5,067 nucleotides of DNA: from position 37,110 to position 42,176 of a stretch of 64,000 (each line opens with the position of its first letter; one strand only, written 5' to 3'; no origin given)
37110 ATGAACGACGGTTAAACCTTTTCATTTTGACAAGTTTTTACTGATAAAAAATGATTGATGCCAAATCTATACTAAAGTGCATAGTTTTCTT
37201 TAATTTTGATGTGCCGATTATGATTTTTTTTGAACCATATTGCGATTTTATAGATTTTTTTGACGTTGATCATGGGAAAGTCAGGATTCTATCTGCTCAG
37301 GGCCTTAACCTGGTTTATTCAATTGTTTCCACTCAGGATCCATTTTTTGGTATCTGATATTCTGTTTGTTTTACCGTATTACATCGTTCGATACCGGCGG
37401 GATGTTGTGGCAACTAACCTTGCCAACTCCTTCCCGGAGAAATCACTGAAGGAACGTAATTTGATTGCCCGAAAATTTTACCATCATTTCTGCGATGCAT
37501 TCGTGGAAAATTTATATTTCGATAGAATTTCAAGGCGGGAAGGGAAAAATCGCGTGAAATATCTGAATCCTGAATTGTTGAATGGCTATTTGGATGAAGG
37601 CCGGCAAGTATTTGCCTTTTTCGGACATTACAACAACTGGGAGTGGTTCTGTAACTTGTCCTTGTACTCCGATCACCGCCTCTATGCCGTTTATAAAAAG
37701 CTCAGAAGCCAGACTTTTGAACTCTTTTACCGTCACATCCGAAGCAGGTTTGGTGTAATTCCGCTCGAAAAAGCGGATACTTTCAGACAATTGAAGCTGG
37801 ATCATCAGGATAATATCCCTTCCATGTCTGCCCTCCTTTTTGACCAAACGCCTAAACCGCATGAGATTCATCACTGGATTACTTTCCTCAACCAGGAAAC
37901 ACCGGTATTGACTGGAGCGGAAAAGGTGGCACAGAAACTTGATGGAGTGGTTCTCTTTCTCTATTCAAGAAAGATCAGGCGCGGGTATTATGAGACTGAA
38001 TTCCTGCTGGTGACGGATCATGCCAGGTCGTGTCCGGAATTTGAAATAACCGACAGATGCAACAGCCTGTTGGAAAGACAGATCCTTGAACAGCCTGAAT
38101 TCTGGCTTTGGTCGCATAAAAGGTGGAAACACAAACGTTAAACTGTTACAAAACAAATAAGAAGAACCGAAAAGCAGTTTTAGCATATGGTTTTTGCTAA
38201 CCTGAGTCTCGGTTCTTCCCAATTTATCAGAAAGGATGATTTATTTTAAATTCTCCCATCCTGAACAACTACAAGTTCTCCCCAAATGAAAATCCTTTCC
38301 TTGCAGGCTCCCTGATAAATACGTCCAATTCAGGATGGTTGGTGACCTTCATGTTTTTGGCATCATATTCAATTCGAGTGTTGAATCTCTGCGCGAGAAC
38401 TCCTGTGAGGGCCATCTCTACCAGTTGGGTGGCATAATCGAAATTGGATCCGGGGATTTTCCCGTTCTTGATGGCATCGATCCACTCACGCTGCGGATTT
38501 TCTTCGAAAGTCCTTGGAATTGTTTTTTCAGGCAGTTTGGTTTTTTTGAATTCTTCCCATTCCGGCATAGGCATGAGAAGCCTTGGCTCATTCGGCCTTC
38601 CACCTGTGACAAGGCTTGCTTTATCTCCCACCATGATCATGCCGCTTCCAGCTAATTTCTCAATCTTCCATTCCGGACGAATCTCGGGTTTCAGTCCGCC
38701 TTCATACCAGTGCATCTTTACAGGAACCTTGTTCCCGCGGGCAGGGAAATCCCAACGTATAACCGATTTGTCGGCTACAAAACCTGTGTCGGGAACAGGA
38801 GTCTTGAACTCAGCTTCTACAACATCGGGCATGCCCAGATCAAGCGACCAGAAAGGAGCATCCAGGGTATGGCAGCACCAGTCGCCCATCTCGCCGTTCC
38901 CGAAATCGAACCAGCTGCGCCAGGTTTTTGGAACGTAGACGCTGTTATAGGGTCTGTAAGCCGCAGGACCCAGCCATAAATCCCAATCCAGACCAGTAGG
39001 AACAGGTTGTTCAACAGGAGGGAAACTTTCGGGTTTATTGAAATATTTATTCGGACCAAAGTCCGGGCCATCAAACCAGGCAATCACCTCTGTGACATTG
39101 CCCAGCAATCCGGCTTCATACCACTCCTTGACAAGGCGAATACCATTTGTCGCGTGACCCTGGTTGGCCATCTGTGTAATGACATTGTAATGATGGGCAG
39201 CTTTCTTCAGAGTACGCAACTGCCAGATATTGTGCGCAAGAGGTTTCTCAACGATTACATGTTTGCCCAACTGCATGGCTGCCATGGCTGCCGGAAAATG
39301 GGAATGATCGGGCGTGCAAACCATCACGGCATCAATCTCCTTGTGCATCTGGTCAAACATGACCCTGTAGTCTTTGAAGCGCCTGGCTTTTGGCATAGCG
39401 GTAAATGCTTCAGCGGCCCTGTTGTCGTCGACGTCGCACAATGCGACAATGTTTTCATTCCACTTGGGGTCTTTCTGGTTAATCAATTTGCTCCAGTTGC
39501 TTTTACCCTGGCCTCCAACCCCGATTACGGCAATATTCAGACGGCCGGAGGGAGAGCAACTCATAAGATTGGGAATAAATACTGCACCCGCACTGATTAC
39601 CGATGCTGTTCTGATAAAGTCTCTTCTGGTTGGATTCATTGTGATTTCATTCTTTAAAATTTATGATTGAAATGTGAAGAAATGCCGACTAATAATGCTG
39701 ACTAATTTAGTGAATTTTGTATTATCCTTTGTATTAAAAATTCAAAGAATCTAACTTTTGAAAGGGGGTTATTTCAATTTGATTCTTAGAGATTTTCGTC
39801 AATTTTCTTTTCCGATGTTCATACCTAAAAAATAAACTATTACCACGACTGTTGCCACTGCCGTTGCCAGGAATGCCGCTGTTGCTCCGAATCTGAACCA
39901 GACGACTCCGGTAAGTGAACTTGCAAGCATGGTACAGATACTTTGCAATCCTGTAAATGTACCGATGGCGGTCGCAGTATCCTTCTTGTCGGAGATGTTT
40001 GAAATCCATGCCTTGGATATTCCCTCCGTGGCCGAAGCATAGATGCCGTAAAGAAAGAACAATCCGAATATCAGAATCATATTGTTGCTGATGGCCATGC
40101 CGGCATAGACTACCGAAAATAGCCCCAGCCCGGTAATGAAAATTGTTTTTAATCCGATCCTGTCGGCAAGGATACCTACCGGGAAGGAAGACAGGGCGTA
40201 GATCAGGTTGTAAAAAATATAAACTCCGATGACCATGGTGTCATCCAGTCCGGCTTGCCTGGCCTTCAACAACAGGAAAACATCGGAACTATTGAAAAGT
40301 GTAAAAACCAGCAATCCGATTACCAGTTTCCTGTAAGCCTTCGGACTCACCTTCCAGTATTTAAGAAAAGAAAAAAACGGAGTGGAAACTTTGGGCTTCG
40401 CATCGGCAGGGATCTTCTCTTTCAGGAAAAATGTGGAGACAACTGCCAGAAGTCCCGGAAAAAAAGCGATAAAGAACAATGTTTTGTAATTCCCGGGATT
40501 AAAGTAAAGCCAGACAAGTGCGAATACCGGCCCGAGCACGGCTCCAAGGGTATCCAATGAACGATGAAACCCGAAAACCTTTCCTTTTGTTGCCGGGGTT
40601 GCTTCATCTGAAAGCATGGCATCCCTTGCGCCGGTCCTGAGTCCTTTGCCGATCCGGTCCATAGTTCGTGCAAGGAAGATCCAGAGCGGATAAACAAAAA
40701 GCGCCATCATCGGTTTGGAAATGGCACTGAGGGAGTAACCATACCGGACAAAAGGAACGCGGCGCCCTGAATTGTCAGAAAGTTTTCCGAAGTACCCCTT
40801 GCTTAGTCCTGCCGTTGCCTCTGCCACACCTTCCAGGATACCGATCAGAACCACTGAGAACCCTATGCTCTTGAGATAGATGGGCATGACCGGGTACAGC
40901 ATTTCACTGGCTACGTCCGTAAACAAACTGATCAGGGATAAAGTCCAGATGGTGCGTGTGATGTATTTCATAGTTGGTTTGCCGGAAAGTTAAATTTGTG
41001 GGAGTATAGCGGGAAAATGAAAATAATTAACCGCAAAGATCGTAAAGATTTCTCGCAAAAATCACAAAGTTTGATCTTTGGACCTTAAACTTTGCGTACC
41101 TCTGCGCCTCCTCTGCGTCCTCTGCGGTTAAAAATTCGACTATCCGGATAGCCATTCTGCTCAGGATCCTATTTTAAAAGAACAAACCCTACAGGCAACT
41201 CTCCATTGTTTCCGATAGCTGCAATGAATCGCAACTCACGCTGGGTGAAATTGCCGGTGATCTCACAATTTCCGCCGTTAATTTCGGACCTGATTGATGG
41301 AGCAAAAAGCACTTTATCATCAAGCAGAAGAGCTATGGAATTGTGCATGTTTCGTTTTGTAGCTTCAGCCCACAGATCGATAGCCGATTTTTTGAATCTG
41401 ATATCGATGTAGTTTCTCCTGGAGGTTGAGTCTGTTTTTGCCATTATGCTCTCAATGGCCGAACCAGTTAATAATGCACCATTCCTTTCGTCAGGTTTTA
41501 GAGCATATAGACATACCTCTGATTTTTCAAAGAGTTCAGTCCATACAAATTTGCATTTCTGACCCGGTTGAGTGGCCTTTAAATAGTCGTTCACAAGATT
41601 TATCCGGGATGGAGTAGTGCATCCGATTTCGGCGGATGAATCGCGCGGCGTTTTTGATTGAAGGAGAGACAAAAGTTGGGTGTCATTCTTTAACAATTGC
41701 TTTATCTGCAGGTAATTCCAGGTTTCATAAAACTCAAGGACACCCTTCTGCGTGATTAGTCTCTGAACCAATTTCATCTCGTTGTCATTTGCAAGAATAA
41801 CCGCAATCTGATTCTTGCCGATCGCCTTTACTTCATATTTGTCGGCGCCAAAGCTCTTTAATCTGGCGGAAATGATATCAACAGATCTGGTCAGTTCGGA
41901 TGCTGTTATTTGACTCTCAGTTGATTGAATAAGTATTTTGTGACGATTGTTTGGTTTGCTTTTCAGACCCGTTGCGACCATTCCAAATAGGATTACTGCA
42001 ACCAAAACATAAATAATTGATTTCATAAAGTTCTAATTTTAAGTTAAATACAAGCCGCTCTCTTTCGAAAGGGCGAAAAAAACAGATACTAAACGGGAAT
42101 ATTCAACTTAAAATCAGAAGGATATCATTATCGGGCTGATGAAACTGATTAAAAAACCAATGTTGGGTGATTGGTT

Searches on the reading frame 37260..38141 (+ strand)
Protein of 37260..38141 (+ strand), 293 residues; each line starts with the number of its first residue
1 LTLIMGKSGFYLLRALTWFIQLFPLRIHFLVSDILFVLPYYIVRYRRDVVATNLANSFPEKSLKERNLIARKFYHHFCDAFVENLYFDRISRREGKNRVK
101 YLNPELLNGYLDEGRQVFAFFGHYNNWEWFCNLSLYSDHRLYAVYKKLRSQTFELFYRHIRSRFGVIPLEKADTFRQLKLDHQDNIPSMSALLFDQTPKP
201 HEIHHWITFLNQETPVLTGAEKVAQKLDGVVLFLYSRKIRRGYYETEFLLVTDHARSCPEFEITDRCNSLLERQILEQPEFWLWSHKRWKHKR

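Call 41: search_protein_families(library=pfam, proteins=[window:37260-38141:+], max_evalue=0.001)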
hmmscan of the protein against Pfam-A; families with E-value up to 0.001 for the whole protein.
window:37260-38141:+ (293 aa): 1 family
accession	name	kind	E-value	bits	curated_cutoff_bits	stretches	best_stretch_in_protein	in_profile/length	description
PF03279.18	Lip_A_acyltrans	-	1.2e-23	84.2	22.3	1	9-290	15-294/295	Bacterial lipid A biosynthesis acyltransferase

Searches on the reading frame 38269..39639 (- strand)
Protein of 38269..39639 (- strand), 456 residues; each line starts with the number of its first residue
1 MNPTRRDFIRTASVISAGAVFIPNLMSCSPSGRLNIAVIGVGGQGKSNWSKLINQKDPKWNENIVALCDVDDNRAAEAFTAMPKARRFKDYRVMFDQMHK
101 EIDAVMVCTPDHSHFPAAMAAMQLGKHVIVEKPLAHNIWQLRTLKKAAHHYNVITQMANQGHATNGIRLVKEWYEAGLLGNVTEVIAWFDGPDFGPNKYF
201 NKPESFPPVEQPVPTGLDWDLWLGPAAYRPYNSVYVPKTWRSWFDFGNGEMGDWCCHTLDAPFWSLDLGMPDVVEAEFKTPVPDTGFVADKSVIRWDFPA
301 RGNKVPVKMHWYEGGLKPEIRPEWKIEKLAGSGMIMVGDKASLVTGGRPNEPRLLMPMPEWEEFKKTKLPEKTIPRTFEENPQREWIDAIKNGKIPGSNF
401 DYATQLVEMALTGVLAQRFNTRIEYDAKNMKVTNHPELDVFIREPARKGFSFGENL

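Call 42: search_protein_families(library=pfam, proteins=[window:38269-39639:-], max_evalue=0.001)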
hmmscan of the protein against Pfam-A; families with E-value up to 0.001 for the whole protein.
window:38269-39639:- (456 aa): 4 families
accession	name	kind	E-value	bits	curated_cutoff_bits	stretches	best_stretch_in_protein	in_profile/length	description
PF01408.29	GFO_IDH_MocA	-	1.9e-22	80.6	24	1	34-157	1-118/120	Oxidoreductase family, NAD-binding Rossmann fold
PF19051.5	GFO_IDH_MocA_C2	-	1.8e-15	57.6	23.3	1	210-266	45-101/254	Oxidoreductase family, C-terminal alpha/beta domain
PF22725.1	GFO_IDH_MocA_C3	-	2.7e-05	24.6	27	0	236-299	31-93/124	GFO/IDH/MocA C-terminal domain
PF03435.24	Sacchrp_dh_NADP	-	0.00019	22.2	25.1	1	36-140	1-116/129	Saccharopine dehydrogenase NADP binding domain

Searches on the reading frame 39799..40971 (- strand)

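Call 42: search_protein_families(library=pfam, proteins=[window:39799-40971:-], max_evalue=0.001)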
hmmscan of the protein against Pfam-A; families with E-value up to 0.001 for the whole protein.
window:39799-40971:- (390 aa): 2 families
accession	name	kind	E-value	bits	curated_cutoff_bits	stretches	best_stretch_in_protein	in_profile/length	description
PF07690.21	MFS_1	-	3.8e-37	128.4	33.4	2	11-249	1-241/347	Major Facilitator Superfamily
PF12832.13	MFS_1_like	-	3.6e-08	33.3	25.2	1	11-368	4-372/373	MFS_1 like family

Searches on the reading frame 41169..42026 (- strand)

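Call 42: search_protein_families(library=pfam, proteins=[window:41169-42026:-], max_evalue=0.001)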
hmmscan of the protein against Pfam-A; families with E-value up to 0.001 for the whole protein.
window:41169-42026:- (285 aa): 1 family
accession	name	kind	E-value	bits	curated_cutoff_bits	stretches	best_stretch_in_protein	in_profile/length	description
PF22599.2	SecDF_P1_head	-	8.4e-20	71.2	27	1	184-279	19-114/114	SecDF, P1 head subdomain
